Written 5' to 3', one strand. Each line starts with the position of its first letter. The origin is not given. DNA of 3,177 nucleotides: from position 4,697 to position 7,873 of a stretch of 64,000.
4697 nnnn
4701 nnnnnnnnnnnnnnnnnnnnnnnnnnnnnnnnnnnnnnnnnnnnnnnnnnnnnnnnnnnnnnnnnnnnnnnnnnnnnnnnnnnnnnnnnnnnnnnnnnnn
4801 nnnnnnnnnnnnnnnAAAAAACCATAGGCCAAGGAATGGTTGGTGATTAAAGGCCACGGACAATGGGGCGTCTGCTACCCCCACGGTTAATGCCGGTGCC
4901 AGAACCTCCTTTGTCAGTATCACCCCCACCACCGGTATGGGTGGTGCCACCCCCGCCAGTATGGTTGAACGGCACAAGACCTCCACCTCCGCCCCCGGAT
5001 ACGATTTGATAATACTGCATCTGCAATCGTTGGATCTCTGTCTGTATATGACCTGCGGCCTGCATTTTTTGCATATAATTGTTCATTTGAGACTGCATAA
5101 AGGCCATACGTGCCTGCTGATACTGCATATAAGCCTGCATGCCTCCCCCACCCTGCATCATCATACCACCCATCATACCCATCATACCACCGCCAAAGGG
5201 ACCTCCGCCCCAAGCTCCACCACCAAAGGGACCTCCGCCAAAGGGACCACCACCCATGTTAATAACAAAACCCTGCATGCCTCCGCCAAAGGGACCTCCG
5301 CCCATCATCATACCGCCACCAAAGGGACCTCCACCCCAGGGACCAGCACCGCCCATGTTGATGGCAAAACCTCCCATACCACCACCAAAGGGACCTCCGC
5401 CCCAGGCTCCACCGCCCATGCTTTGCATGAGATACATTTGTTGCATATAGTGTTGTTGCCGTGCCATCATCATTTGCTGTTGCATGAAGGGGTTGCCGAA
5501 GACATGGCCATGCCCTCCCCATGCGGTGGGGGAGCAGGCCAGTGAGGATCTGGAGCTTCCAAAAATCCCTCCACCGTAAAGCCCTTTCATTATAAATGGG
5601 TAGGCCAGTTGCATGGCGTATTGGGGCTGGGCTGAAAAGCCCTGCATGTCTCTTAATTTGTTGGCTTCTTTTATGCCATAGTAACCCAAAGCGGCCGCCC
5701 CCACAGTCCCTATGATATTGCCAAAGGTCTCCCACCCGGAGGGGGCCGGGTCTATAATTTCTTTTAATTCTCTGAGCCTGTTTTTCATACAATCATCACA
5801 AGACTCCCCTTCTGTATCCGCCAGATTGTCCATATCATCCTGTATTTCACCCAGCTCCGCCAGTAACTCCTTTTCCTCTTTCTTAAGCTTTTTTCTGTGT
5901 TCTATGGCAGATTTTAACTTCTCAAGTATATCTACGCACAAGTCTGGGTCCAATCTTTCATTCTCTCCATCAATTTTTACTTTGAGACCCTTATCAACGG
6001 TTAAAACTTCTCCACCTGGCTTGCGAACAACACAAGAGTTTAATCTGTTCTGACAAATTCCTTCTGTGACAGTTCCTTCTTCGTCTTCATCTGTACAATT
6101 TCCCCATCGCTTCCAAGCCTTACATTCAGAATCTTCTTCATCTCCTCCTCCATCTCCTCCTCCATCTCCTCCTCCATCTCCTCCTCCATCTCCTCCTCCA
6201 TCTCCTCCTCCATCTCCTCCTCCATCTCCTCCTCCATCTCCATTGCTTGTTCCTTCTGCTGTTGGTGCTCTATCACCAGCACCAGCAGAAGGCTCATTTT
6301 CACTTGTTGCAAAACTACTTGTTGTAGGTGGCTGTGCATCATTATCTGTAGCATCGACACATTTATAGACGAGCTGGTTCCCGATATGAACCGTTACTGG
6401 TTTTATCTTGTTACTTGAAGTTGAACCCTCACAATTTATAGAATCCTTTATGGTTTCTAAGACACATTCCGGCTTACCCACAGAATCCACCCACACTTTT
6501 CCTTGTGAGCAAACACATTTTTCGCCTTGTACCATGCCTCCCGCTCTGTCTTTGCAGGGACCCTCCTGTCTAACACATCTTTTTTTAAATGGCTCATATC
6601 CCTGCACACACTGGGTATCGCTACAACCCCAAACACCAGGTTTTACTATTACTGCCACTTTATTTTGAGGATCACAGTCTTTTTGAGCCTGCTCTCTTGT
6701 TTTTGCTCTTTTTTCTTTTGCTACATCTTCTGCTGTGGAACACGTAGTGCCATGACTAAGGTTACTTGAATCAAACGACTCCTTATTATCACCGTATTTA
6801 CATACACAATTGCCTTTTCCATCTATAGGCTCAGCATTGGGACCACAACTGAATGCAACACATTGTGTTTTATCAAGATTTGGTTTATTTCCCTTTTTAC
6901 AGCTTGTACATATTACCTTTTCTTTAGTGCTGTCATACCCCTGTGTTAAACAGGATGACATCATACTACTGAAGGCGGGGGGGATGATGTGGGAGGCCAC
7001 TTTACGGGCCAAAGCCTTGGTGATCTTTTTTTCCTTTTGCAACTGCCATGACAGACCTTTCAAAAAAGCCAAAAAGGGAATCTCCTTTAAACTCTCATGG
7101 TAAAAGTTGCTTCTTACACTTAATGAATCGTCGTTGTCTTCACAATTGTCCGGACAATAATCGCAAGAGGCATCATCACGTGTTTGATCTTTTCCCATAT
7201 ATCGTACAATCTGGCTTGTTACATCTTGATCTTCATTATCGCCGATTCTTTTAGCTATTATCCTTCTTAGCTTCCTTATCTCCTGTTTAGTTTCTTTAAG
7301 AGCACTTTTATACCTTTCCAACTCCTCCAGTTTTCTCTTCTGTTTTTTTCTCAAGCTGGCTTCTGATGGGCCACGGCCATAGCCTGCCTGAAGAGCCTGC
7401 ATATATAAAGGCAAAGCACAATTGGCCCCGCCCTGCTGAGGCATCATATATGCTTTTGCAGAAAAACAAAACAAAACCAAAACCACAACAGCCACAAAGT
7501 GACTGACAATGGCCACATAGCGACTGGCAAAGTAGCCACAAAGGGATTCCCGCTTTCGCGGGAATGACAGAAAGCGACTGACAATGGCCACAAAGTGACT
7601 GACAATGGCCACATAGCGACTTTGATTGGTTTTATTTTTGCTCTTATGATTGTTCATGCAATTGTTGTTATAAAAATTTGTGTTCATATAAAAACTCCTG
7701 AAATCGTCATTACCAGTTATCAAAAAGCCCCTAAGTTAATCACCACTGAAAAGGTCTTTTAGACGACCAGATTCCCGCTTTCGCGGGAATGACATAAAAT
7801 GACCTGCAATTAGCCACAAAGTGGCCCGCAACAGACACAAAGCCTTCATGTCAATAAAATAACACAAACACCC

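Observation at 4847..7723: A giant secreted protein has a Cys-rich ectodomain, a (GDGG)8 tract and a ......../Met/Gln-rich tail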

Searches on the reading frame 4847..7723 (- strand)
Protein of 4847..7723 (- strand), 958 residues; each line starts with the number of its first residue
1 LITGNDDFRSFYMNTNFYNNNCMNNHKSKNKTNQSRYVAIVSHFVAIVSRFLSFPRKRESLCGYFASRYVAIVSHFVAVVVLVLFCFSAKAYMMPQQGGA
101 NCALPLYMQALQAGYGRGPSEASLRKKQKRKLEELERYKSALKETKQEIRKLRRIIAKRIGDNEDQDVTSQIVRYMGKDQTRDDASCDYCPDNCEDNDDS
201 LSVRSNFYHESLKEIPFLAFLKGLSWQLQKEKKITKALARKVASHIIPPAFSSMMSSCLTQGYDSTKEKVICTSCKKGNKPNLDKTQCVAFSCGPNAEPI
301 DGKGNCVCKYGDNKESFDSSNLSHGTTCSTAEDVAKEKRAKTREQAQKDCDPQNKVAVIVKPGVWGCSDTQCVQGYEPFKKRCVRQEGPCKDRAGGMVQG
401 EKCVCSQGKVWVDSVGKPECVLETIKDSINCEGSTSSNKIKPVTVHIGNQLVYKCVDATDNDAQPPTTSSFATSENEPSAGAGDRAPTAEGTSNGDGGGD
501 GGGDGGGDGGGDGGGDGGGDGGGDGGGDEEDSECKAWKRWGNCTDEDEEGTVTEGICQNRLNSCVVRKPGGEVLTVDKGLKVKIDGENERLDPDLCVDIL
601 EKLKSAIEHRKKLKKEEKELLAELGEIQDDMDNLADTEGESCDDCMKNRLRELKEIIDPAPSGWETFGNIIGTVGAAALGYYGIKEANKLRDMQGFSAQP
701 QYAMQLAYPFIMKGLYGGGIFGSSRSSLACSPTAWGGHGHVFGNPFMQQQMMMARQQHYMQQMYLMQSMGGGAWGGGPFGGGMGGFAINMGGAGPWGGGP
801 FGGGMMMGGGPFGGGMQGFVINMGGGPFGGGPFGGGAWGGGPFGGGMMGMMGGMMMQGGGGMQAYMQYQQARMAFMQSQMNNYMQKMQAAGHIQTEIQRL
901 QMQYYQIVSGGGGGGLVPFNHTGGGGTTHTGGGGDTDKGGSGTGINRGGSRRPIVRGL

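Call 5: search_protein_families(library=pfam, proteins=[window:4847-7723:-], max_evalue=0.01)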
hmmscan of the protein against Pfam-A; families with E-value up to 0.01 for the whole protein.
window:4847-7723:- (958 aa): 0 families

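Call 7: find_homologous_proteins(query=window:4847-7723:-, max_evalue=0.001)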
Query window:4847-7723:- (958 aa): 4 proteins with E <= 0.001 among 7364 candidates.
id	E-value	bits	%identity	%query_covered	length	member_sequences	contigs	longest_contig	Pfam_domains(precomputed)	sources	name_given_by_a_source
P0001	2.7e-161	557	51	32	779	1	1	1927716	-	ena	-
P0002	1.4e-152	528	55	27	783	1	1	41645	-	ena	-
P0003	1.1e-137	479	52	23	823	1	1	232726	-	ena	-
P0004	7.7e-95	337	49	22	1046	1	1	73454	-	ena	-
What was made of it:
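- Four close homologues exist (E 1e-95 to 1e-161, call 7).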

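Call 9: find_encoding_contigs(protein=P0001, flank=10000, max_places=3)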
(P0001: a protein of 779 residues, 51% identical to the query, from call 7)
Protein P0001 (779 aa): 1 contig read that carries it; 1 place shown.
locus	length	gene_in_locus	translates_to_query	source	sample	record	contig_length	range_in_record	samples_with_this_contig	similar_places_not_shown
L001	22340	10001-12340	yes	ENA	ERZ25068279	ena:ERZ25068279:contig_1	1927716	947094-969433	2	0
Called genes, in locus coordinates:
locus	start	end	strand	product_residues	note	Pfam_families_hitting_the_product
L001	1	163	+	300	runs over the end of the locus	PF00239:Resolvase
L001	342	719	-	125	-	-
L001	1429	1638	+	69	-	PF09954:DUF2188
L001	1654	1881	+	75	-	-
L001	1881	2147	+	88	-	PF05016:ParE_toxin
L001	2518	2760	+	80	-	-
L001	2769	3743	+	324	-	PF01972:SDH_protease, PF25145:NfeD1b_N (weak)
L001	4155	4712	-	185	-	-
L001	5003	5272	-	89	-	-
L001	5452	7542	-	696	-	PF00009:GTP_EFTU, PF22042:EF-G_D2, PF03144:GTP_EFTU_D2, PF14492:EFG_III, PF16658:RF3_C (faint), PF03764:EFG_IV, PF00679:EFG_C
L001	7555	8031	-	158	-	PF00177:Ribosomal_S7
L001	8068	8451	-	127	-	PF00164:Ribosom_S12_S23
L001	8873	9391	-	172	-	-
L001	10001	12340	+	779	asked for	-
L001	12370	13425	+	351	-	PF03951:Gln-synt_N, PF00120:Gln-synt_C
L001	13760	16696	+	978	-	PF00912:Transgly, PF00905:Transpeptidase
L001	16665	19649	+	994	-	PF00005:ABC_tran (faint), PF02463:SMC_N (faint), PF13555:AAA_29 (faint), PF20703:nSTAND1 (faint), PF13191:AAA_16 (faint), PF13304:AAA_21 (faint), PF17755:UvrA_DNA-bind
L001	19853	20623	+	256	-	PF12679:ABC2_membrane_2, PF12730:ABC2_membrane_4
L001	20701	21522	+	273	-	PF01478:Peptidase_A24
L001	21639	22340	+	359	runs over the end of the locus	PF11104:PilM_2, PF14450:FtsA (weak)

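Call 10: find_encoding_contigs(protein=P0003, flank=10000, max_places=3)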
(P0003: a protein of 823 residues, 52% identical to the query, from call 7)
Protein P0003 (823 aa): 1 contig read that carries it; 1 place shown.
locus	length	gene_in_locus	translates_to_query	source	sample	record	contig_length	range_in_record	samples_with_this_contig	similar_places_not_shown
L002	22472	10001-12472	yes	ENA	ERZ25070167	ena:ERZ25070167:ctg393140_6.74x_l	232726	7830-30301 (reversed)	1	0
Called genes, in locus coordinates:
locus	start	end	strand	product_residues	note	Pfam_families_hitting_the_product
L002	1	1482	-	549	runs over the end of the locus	PF20148:DUF6531, PF05593:RHS_repeat (faint)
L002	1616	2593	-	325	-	PF00482:T2SSF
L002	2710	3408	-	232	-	-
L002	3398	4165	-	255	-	PF01145:Band_7, PF13421:Band_7_1 (faint)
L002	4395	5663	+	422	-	PF02403:Seryl_tRNA_N, PF00587:tRNA-synt_2b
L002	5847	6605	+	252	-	PF10502:Peptidase_S26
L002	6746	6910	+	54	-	-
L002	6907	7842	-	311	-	-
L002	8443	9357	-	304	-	-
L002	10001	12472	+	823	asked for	-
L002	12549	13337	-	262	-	-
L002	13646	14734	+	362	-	PF01207:Dus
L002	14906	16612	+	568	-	-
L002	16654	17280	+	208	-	PF01121:CoaE, PF13238:AAA_18 (weak)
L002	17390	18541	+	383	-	PF13173:AAA_14, PF13635:DUF4143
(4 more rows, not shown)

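Call 11: find_encoding_contigs(protein=P0004, flank=10000, max_places=3)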
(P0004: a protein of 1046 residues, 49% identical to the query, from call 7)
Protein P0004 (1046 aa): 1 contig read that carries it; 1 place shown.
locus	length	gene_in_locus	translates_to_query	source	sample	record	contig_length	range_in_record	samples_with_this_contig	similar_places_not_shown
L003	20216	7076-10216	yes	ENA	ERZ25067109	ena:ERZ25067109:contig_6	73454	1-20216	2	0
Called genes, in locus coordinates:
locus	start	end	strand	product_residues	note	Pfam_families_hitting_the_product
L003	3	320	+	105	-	?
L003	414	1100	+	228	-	PF00080:Sod_Cu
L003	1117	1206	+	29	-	-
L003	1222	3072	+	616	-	PF03150:CCP_MauG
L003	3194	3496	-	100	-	PF13744:HTH_37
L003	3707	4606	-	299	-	-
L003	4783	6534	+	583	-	-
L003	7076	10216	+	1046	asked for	-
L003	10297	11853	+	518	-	-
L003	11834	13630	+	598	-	PF01946:Thi4 (faint), PF21162:ETFQO_UQ-bd, PF05187:Fer4_ETF_QO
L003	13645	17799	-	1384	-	PF04997:RNA_pol_Rpb1_1, PF25917:BSH_RND (faint), PF00623:RNA_pol_Rpb1_2, PF04983:RNA_pol_Rpb1_3, PF05000:RNA_pol_Rpb1_4, PF04998:RNA_pol_Rpb1_5, PF01333:Apocytochr_F_C (faint), PF21668:RPOC_hybrid (faint), +2 more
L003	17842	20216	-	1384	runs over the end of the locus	PF04563:RNA_pol_Rpb2_1, PF04561:RNA_pol_Rpb2_2, PF04565:RNA_pol_Rpb2_3, PF10385:RNA_pol_Rpb2_45, PF00562:RNA_pol_Rpb2_6, PF04560:RNA_pol_Rpb2_7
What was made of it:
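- Tried and rejected: Pil-specific function: the homologue contexts differ (calls 9-11).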

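Call 13: find_related_loci(query=A1, collection=genome_contigs, flank=8000)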
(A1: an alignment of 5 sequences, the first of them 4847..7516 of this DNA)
Query A1 (889 aa) in genome_contigs; peptide patterns used: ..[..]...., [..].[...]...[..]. (x = any residue, [..] = any of these).
396 stretches matched a pattern; 1 encode a relative of the query (tblastn E <= 1e-3); 1 distinct loci.
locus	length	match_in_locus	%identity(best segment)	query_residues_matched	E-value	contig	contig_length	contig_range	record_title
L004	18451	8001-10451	47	13-839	2e-63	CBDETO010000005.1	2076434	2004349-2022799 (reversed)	MAG: Bdellovibrionales bacterium isolate 3909de7a-6806-4ff3-aa1f-b473fb14ec58 genome assembly, contig: contig_5, whole g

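Call 17: search_solved_structures(query=A1, max_evalue=1)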
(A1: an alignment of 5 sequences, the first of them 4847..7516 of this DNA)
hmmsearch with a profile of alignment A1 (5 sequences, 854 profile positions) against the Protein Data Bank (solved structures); distinct sequences matched with E-value up to 1: 3.
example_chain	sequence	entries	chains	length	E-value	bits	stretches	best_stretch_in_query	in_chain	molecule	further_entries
7cm3_B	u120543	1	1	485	0.27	12.7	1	296-386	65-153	Transmembrane protein FAM155A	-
7wji_D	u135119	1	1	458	0.32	12.5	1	296-386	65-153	Transmembrane protein FAM155A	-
4cfg_A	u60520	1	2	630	0.73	11.3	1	204-370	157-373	E3 UBIQUITIN/ISG15 LIGASE TRIM25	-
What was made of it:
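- Tried and rejected: A PDB sequence search with the family profile gave nothing better than E 0.27 (call 17).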

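Call 19: search_protein_families(library=ncbifam, proteins=[window:4847-7516:-, P0004], max_evalue=0.1)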
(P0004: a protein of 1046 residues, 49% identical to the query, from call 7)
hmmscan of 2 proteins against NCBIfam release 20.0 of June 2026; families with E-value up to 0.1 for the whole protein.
window:4847-7516:- (889 aa): 1 family
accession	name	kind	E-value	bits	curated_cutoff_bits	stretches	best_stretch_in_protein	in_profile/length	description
TIGR02894.1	DNA_bind_RsfA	subfamily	0.092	12.9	126.45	1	484-567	43-125/161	RsfA family transcriptional regulator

P0004 (1046 aa): 2 families
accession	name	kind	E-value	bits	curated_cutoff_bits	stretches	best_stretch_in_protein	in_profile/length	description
NF010725.0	PRK14127.1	equivalog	0.031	14.7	91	1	679-735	37-99/111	cell division regulator GpsB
NF009120.0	PRK12472.1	subfamily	0.078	11.7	369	0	669-718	206-255/508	hypothetical protein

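Call 36: search_protein_representatives(alignment_id=A1)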
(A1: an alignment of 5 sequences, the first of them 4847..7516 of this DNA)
Query: 5 sequences, 854 profile positions. Proteins with E-value up to 0.001 (for the whole library): 109; up to 1e-10: 56; up to 1e-30: 24. The best 109 are listed.
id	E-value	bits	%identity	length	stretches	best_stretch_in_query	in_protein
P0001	0.0e+00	1310.4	-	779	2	342-854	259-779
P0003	0.0e+00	1199.5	-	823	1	1-854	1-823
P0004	0.0e+00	1195.7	-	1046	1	1-854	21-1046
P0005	7.1e-183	626.8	-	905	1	12-838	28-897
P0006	1.0e-171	589.9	-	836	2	342-849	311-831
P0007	1.8e-168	579.1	-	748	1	351-854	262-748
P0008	2.2e-143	496.1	-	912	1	12-846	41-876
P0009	4.3e-129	448.8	-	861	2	232-838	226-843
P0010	5.4e-128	445.2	-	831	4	397-759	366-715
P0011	3.3e-125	436.0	-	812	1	11-839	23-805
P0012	1.5e-124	433.8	-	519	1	149-635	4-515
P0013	3.6e-98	346.5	-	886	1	6-840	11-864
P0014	5.1e-86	306.3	-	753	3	232-620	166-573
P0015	3.9e-84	300.1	-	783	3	337-618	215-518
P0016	1.7e-81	291.4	-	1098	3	268-752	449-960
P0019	4.9e-53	197.2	-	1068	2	35-618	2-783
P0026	2.9e-29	118.6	-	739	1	421-831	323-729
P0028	4.9e-23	97.9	-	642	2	463-824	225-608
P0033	6.7e-19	84.3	-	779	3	394-648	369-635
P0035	1.8e-17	79.5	-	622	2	424-835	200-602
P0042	1.8e-14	69.6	-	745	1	32-605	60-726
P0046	6.4e-13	64.5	-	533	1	464-831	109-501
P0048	9.2e-13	64.0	-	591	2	463-822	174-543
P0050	2.3e-12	62.6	-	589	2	458-604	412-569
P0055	2.5e-11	59.2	-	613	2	460-817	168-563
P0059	1.9e-10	56.3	-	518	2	462-616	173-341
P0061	2.9e-10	55.7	-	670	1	250-847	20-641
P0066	2.0e-08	49.6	-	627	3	464-609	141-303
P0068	4.9e-08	48.3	-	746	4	460-612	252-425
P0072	2.2e-07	46.2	-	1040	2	196-604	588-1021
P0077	6.8e-07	44.6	-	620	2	464-815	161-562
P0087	1.4e-05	40.2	-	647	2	464-606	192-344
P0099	1.0e-04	37.4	-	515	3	464-618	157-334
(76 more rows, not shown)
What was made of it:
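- A profile search of 1.84 billion representatives finds 109 relatives at E<=1e-3, 56 at E<=1e-10 and 24 at E<=1e-30 (call 36).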

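Call 41: find_homologous_proteins(query=A3, max_evalue=0.00001)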
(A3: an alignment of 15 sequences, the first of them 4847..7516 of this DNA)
Query A3 (15 sequences): 8000 candidates shared short words with the query, none scored E <= 0.00001.
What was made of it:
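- Tried and rejected: A word-indexed search with the full-length 15-sequence alignment returned nothing, probably because low-complexity words saturated the candidate list (call 41).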

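Call 42: find_encoding_contigs(protein=P0042, flank=8000, max_places=2)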
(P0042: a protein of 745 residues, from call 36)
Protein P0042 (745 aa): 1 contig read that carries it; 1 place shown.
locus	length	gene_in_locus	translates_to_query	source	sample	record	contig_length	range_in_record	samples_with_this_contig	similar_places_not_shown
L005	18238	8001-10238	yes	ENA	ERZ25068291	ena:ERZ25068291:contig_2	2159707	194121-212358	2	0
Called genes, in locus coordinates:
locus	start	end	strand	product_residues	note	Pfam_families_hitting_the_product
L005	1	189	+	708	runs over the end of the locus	-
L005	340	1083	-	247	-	-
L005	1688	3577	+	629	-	-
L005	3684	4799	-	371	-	PF00437:T2SSE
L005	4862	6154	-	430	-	PF00263:Secretin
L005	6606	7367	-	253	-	-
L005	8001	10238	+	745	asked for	-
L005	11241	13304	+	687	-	-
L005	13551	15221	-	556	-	PF01406:tRNA-synt_1e, PF01921:tRNA-synt_1f (faint), PF09334:tRNA-synt_1g (faint), PF00133:tRNA-synt_1 (weak), PF09190:DALR_2 (weak), PF23493:CysS_C (weak)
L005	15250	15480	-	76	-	PF13459:Fer4_15 (weak), PF13370:Fer4_13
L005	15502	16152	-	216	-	-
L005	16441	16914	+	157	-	PF13384:HTH_23, PF13518:HTH_28 (faint), PF13551:HTH_29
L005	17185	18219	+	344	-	-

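Call 43: predict_structure(alignment_id=A1)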
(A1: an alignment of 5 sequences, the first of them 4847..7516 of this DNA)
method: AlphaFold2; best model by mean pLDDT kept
length: 889 residues; sequences in the alignment: 5
mean_pLDDT: 37.4   pTM: 0.29
mean pLDDT of the five models: 37.4, 34.5, 33.8, 32.1, 31.7
residues with pLDDT >= 90: 0; 70-90: 33; 50-70: 71; < 50: 785
segments of 3 or more residues with pLDDT < 50: 15-50, 91-97, 102-104, 106-461, 472-525, 567-708, 710-741, 743-889
pLDDT, mean of each block of 10 residues (from residue 1): 52 45 31 36 38 62 75 69 58 45 47 40 38 28 31 33 32 30 28 29 26 27 32 34 29 32 41 38 25 26 26 26 26 26 32 31 39 40 38 28 26 26 26 27 26 29 50 43 37 30 31 33 50 63 73 72 54 39 38 38 41 46 41 43 42 34 32 35 39 40 38 30 29 32 30 29 31 33 39 42 43 43 40 40 35 32 31 33 28
secondary structure, 60 per line:
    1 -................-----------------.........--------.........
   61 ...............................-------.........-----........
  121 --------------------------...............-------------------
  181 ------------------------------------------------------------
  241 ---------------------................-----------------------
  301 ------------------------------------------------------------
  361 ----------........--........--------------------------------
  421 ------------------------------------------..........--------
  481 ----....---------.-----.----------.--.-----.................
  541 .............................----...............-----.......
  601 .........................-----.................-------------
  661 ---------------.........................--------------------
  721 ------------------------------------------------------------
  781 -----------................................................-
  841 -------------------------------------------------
elements in order (helices of 4 or more, strands of 3 or more residues): H2-17 H35-43 H52-91 H99-107 H113-120 H147-161 H262-277 E371-378 E381-388 H463-472 H485-488 H524-569 H574-588 H594-625 H631-647 H676-700 H792-839
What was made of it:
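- The full-length AF2 model is poor (pLDDT 37, call 43).
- Tried and rejected: The full-length AF2 model with a 5-sequence alignment was too poor to use (pLDDT 37, call 43).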
